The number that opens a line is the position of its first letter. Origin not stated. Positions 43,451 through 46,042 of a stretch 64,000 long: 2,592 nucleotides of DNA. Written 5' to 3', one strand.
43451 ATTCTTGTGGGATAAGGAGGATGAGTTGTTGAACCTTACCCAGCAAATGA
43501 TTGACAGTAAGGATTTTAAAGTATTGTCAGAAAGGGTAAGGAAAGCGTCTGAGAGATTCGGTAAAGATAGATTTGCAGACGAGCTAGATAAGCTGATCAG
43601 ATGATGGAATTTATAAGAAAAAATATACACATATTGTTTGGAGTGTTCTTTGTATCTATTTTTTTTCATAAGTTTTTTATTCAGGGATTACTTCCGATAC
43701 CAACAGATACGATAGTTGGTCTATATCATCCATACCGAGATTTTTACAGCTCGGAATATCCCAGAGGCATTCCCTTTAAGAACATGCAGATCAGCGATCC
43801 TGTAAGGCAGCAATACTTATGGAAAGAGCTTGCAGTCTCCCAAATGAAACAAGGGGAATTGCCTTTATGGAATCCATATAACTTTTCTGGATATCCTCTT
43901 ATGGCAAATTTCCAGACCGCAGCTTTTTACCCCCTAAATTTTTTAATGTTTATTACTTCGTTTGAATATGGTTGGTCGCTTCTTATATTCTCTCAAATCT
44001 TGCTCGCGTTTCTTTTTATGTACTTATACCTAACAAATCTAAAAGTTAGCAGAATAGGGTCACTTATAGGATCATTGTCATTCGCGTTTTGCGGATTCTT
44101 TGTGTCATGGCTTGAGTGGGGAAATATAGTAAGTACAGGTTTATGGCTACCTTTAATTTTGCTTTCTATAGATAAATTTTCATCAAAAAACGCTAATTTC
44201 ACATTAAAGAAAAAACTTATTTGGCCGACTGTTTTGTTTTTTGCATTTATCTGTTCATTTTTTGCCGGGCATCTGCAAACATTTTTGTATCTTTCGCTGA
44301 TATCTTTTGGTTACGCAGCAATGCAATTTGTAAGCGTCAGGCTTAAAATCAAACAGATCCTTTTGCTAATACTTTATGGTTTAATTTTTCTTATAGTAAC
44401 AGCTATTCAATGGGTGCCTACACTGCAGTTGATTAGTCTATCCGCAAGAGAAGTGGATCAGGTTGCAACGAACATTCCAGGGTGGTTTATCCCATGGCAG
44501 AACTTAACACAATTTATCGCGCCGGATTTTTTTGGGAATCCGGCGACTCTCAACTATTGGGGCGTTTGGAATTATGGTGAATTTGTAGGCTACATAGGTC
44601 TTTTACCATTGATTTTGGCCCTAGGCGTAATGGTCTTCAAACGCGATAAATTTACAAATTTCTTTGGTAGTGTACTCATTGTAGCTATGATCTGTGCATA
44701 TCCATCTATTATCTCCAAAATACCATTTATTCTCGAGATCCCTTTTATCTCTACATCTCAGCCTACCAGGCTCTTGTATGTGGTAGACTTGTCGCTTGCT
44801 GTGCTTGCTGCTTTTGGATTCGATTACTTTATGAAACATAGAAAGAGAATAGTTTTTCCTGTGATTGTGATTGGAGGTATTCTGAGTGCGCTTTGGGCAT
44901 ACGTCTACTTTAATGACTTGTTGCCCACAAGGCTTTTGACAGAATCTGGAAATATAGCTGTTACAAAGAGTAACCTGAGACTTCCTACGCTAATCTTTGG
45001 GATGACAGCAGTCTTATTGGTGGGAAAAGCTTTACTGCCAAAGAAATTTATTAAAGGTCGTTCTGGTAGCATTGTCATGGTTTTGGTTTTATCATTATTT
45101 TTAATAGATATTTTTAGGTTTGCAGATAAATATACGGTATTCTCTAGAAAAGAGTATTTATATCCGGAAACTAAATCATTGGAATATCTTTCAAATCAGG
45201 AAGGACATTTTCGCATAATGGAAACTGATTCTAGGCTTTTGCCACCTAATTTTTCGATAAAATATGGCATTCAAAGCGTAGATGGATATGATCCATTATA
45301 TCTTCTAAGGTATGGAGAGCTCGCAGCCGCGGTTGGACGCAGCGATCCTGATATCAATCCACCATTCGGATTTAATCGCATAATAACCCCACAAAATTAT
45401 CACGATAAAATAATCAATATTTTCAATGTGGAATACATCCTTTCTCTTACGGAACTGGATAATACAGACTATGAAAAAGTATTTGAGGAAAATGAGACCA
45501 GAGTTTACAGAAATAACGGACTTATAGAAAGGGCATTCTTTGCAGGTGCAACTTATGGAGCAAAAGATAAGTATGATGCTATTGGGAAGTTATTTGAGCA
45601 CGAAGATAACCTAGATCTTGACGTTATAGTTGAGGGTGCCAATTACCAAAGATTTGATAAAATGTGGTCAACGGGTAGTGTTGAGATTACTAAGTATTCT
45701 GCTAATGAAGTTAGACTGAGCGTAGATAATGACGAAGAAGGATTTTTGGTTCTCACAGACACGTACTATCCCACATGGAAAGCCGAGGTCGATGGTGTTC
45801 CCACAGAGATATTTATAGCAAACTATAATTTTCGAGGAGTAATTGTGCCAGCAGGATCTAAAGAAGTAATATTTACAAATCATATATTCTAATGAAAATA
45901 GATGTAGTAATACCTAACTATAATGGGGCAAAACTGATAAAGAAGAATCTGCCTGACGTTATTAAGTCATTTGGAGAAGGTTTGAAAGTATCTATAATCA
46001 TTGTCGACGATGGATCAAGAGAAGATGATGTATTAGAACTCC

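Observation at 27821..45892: Three YfhO and three PTPS-related paralogs interleaved, sharing a C-terminal 'Y(F/Y)PGW(K/R)…(V/I)(D/N)G' domain across two different families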

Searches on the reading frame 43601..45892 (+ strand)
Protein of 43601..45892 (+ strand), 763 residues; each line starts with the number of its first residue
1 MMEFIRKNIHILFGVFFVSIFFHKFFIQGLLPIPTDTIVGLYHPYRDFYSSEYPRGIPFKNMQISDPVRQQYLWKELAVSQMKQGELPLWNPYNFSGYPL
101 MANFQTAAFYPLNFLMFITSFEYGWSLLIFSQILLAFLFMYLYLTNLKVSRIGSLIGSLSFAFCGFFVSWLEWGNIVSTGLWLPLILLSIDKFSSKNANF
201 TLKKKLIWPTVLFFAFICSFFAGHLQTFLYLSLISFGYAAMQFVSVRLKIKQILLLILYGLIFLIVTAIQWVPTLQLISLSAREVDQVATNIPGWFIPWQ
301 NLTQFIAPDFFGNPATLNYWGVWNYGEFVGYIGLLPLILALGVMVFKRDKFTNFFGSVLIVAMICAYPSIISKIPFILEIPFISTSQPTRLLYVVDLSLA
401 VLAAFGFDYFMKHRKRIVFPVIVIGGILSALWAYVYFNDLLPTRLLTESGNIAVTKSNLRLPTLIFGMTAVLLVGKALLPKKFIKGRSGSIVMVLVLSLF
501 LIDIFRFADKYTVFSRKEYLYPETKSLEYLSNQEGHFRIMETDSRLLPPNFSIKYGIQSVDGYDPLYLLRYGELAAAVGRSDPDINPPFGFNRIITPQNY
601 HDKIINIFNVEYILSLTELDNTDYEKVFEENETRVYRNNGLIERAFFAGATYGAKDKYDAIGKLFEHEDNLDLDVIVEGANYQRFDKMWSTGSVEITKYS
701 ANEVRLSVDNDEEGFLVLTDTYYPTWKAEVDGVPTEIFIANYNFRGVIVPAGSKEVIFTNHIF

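Call 5: search_protein_families(library=pfam, proteins=[window:43601-45892:+], max_evalue=1)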
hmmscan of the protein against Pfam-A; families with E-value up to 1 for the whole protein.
window:43601-45892:+ (763 aa): 2 families
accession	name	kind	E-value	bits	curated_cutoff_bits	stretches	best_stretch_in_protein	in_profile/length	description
PF09586.16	YfhO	-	6.6e-28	98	28.5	2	103-654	70-600/835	Bacterial membrane protein YfhO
PF24677.1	DUF7657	-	0.13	11.4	26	1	106-405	95-397/401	Domain of unknown function (DUF7657)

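Call 6: search_protein_families(library=ncbifam, proteins=[window:43601-45892:+], max_evalue=1)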
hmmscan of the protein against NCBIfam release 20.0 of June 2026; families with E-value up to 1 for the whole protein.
window:43601-45892:+ (763 aa): 0 families

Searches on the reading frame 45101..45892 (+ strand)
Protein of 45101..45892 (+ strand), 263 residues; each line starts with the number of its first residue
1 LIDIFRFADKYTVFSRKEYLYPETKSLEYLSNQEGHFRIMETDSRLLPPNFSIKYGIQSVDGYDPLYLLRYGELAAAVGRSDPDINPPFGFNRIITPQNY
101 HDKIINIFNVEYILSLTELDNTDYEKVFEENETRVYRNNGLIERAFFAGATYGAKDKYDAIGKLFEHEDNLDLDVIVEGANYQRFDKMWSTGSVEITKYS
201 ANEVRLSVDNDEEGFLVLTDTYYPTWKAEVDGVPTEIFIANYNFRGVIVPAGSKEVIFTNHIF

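Call 19: search_protein_families(library=pfam, proteins=[window:45101-45892:+], max_evalue=10)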
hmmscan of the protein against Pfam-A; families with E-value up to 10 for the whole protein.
window:45101-45892:+ (263 aa): 5 families
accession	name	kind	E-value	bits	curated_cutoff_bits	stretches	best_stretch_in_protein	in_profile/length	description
PF09586.16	YfhO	-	3e-09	36.3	28.5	1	177-259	736-822/835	Bacterial membrane protein YfhO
PF00625.27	Guanylate_kin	-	0.23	11.6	25.2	1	116-180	43-105/182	Guanylate kinase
PF20007.4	fvmRadSAM-pep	-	0.24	12.1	27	1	202-226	30-54/73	FtsH ternary system-associated peptide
PF24534.1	HMA_PCA1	-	0.25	11.5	24.5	1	170-207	5-42/68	PCA1 HMA heavy metal-associated domain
PF10559.14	Plug_translocon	-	0.95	9.7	22.1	1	55-70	12-27/35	Plug domain of Sec61p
